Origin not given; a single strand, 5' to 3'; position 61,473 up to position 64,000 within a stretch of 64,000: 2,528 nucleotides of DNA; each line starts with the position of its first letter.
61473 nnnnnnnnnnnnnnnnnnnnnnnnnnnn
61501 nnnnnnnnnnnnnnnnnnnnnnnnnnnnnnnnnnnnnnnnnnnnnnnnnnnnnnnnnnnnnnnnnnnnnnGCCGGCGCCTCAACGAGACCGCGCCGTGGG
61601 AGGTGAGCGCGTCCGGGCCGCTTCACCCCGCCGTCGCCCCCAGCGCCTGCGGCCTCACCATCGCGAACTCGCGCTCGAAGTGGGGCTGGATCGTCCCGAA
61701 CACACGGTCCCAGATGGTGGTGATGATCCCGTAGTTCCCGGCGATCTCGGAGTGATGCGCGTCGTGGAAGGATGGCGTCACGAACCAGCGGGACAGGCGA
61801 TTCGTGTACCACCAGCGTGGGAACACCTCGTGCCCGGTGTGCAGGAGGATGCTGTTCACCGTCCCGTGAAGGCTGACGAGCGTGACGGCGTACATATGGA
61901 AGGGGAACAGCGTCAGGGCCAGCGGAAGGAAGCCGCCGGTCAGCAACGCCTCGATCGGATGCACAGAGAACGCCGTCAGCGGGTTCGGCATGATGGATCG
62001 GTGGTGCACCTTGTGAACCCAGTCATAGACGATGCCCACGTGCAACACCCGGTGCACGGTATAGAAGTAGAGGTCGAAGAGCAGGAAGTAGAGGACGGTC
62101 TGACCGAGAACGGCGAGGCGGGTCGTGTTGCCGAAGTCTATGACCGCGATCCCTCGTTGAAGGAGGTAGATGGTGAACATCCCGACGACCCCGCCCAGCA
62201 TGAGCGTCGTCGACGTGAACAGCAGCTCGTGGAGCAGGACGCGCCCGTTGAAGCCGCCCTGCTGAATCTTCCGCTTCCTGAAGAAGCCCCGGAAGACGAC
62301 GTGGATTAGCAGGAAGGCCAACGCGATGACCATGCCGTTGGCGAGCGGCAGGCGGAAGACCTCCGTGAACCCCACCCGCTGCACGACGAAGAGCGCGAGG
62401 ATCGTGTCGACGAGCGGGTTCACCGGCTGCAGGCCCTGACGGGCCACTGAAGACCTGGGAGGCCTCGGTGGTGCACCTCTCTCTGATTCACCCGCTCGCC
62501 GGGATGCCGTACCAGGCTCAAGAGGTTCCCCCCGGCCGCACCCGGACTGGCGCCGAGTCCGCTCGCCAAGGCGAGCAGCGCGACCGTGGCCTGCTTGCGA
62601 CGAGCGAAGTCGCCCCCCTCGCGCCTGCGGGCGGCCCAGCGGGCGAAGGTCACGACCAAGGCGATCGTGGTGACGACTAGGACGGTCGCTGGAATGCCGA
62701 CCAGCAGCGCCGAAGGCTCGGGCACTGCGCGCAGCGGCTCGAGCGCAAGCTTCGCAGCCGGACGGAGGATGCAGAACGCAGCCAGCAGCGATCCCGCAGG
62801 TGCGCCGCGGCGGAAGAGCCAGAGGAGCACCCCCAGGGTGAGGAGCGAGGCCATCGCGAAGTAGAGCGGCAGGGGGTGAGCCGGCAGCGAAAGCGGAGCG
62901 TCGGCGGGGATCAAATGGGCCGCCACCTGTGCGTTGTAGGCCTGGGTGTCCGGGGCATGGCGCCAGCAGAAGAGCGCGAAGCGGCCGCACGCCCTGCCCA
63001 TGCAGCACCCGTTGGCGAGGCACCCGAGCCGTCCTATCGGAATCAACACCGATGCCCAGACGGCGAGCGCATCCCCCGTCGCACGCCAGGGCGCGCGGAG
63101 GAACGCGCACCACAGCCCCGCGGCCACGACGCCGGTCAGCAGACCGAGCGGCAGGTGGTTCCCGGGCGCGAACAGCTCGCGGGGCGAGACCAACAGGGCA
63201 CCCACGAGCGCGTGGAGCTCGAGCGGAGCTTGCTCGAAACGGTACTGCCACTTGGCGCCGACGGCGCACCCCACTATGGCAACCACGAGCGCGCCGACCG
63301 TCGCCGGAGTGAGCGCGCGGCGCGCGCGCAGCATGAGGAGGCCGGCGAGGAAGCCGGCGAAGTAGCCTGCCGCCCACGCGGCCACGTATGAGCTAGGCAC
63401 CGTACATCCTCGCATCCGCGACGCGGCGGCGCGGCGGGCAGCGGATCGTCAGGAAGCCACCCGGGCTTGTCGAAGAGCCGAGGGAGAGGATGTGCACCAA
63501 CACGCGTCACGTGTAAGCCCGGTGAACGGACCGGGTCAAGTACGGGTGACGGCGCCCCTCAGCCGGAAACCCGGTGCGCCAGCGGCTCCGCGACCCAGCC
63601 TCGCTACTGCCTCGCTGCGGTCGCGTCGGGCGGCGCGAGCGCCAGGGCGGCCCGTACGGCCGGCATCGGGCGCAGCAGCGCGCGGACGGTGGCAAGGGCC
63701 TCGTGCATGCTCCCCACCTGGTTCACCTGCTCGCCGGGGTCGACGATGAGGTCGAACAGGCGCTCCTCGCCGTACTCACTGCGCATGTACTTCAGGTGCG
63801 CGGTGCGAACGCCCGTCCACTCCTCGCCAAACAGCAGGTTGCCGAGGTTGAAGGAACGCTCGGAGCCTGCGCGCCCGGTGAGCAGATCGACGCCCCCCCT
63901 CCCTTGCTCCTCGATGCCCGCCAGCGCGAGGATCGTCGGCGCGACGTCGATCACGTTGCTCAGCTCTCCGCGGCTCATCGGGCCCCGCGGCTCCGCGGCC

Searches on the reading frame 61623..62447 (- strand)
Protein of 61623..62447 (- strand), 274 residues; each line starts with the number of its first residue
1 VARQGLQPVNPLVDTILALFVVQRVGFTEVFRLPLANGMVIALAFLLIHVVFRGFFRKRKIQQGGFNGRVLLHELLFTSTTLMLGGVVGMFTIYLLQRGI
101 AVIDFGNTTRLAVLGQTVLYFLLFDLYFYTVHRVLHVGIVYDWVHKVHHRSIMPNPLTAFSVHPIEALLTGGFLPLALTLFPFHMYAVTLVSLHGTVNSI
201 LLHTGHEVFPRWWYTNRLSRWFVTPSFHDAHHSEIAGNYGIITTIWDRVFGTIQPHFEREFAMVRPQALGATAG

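Call 22: search_protein_families(library=pfam, proteins=[window:61623-62447:-], max_evalue=0.00001)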
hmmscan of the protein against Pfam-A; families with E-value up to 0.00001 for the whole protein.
window:61623-62447:- (274 aa): 1 family
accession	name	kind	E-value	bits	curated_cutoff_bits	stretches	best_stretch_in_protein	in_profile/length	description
PF04116.19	FA_hydroxylase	-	2.8e-30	105.9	31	1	118-252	2-132/132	Fatty acid hydroxylase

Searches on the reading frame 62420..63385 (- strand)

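Call 31: search_protein_families(library=pfam, proteins=[window:62420-63385:-], max_evalue=0.01)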
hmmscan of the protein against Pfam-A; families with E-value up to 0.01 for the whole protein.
window:62420-63385:- (321 aa): 1 family
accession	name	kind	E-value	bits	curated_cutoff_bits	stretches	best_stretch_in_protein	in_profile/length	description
PF01790.23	LGT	-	4.4e-15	56.1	24.9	1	5-243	15-230/240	Prolipoprotein diacylglyceryl transferase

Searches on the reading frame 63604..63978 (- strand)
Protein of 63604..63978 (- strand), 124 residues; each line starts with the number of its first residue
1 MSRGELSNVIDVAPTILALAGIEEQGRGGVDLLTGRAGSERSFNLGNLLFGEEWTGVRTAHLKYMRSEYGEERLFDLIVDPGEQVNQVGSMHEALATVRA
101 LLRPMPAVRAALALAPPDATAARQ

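Call 31: search_protein_families(library=pfam, proteins=[window:63604-63978:-], max_evalue=0.01)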
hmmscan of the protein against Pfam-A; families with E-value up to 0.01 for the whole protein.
window:63604-63978:- (124 aa): 1 family
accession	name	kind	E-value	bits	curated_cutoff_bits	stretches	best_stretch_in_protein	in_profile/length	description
PF16347.10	SGSH_C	-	0.0044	17.6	29.3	0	5-91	36-135/154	N-sulphoglucosamine sulphohydrolase, C-terminal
